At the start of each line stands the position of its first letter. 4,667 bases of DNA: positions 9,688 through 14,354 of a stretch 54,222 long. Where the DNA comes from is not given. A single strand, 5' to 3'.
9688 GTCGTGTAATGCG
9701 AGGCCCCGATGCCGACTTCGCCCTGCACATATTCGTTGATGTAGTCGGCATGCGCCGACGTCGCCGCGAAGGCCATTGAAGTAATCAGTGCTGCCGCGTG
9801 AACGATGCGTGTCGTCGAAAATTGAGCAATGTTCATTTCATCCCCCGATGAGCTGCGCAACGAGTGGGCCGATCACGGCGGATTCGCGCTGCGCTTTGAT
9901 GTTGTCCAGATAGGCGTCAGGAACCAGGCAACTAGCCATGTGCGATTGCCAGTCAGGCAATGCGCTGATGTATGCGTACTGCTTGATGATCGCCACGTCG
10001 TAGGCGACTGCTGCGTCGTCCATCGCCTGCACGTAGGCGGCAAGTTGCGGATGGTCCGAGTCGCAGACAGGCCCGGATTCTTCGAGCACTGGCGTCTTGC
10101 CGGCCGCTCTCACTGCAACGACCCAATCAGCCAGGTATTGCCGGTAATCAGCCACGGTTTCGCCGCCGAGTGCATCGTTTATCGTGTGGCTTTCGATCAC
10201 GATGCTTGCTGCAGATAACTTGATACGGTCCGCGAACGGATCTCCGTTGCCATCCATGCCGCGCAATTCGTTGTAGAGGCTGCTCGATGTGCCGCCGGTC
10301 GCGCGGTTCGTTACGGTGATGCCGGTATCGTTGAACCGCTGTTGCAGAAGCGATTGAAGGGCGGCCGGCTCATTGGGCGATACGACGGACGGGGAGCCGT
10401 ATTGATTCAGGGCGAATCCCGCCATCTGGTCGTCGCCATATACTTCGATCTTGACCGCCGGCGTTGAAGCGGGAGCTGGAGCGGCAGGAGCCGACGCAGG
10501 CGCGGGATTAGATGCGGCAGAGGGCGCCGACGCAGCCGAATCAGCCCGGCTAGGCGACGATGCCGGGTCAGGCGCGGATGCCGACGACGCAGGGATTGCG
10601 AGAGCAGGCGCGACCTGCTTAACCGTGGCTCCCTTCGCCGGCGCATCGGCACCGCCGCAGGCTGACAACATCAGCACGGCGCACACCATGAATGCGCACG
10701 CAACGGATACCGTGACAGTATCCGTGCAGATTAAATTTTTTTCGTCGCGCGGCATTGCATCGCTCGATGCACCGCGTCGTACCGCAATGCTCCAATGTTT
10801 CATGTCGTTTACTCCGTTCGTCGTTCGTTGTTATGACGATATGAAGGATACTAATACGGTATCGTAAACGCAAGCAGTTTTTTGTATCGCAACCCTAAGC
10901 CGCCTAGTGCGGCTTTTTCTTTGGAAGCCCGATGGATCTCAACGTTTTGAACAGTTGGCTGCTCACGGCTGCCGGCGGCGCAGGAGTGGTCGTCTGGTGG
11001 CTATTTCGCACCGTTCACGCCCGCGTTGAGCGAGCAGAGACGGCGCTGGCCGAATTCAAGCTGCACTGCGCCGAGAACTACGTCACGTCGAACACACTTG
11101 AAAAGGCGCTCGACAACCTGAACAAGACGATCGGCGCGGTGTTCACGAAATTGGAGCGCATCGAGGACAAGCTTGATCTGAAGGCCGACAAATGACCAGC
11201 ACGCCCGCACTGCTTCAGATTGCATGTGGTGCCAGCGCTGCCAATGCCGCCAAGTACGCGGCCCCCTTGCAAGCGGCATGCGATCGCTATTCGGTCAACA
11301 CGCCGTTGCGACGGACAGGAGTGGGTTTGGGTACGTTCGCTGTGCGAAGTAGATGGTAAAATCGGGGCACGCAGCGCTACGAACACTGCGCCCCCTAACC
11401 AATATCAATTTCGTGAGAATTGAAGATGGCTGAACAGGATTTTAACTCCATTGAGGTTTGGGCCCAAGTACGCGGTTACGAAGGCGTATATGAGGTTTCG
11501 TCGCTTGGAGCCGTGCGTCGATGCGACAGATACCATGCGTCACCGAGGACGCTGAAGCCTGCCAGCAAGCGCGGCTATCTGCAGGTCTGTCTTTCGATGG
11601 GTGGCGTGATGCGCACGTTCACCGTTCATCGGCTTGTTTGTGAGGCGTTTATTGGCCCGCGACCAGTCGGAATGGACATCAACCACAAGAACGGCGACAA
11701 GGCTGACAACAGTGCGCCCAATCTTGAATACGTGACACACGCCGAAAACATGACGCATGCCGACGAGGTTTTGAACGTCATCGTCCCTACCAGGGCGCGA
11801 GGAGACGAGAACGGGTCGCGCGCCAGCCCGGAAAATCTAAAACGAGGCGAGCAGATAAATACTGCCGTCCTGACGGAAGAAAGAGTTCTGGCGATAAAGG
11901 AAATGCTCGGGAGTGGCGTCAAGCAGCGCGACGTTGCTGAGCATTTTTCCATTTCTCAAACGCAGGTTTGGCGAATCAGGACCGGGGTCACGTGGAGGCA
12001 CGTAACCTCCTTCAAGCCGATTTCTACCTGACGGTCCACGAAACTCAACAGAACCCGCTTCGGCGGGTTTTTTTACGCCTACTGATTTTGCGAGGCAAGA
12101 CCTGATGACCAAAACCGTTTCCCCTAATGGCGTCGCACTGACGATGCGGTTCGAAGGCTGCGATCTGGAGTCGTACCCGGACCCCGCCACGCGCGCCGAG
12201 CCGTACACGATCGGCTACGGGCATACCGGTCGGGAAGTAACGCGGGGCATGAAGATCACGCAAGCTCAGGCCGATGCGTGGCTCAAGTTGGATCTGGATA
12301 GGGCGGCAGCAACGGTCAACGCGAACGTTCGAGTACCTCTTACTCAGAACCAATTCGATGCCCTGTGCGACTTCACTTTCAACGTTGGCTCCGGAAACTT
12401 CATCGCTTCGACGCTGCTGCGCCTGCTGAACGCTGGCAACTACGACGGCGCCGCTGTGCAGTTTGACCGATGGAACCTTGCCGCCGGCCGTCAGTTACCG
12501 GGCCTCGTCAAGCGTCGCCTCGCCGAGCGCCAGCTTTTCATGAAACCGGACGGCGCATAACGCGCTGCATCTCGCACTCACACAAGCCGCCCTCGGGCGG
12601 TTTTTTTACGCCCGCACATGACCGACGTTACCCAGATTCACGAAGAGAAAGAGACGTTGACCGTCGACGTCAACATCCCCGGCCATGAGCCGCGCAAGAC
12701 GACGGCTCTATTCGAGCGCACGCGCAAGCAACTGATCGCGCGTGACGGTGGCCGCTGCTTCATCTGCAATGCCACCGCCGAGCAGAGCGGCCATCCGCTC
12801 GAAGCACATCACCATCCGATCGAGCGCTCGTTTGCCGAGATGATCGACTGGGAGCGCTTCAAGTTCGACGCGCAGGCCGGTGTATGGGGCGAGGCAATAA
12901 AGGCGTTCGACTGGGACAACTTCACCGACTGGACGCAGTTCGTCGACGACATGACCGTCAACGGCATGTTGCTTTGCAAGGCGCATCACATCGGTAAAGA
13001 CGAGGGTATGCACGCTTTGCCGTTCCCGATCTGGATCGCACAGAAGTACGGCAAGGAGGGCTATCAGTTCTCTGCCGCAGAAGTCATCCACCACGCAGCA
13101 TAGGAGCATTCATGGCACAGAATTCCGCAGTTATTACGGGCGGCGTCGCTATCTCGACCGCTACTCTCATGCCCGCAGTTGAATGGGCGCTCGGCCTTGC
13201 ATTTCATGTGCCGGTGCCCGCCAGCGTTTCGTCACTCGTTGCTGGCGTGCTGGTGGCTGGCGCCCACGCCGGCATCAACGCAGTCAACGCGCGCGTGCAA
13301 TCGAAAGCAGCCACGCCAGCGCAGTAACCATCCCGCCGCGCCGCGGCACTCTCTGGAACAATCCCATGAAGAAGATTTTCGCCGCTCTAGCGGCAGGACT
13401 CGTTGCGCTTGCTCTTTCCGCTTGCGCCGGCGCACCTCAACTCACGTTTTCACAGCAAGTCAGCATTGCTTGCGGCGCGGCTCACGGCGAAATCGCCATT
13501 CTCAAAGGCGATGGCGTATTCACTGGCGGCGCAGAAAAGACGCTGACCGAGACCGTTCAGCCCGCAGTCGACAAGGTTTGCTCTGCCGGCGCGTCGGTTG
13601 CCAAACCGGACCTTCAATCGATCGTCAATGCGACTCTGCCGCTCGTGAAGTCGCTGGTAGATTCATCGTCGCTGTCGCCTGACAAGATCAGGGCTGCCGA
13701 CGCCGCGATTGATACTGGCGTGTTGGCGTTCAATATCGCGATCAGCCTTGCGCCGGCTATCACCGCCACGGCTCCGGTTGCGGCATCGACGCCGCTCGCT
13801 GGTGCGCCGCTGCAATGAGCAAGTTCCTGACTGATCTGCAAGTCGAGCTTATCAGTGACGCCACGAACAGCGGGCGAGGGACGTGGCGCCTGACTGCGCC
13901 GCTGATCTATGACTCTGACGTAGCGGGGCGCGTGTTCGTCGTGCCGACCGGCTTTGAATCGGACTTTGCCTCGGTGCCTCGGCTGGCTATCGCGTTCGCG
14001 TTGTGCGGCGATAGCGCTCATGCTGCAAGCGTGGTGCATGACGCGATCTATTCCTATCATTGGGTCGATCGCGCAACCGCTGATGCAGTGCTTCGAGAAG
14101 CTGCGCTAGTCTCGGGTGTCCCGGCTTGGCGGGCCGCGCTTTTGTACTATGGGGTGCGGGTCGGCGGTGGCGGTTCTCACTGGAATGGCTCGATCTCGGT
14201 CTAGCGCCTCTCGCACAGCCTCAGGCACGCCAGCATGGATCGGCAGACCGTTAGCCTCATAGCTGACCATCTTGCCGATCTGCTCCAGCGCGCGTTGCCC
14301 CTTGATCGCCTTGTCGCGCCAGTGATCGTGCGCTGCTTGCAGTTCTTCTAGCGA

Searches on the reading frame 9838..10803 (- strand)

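Call 8: search_protein_families(library=pfam, proteins=[window:9838-10803:-], max_evalue=0.01)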
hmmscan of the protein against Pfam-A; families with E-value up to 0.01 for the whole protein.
window:9838-10803:- (321 aa): 2 families
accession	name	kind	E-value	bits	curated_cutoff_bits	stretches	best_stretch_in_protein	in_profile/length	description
PF13472.12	Lipase_GDSL_2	-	3.1e-06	28.2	32.9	1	138-289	13-163/178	GDSL-like Lipase/Acylhydrolase family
PF25182.1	NonGDSL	-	0.0024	17.6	80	1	138-281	43-178/220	Non-GDSL lipase-like family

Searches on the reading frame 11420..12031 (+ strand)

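Call 8: search_protein_families(library=pfam, proteins=[window:11420-12031:+], max_evalue=0.01)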
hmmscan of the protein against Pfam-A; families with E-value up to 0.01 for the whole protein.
window:11420-12031:+ (203 aa): 3 families
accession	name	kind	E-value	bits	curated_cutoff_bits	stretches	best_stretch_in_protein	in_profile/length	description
PF13392.12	HNH_3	-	3.3e-15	55.9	24.8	1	69-111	3-45/46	HNH endonuclease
PF07463.16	NUMOD4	-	7.3e-14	52.2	23.4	1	12-59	1-49/49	NUMOD4 motif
PF13384.12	HTH_23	-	0.0044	17.2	24.6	0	153-187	5-38/50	Homeodomain-like domain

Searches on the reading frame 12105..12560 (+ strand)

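Call 8: search_protein_families(library=pfam, proteins=[window:12105-12560:+], max_evalue=0.01)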
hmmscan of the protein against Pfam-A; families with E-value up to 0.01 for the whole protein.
window:12105-12560:+ (151 aa): 1 family
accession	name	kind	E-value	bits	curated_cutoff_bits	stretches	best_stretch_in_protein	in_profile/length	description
PF00959.24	Phage_lysozyme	-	4.6e-47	159.9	22.3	1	15-141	2-125/125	Phage lysozyme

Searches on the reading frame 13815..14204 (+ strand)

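Call 8: search_protein_families(library=pfam, proteins=[window:13815-14204:+], max_evalue=0.01)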
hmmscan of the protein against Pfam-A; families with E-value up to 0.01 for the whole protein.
window:13815-14204:+ (129 aa): 1 family
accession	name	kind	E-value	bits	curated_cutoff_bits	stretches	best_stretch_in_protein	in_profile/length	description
PF07087.16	DUF1353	-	5.8e-23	80.8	22.5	1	24-114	1-91/91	Protein of unknown function (DUF1353)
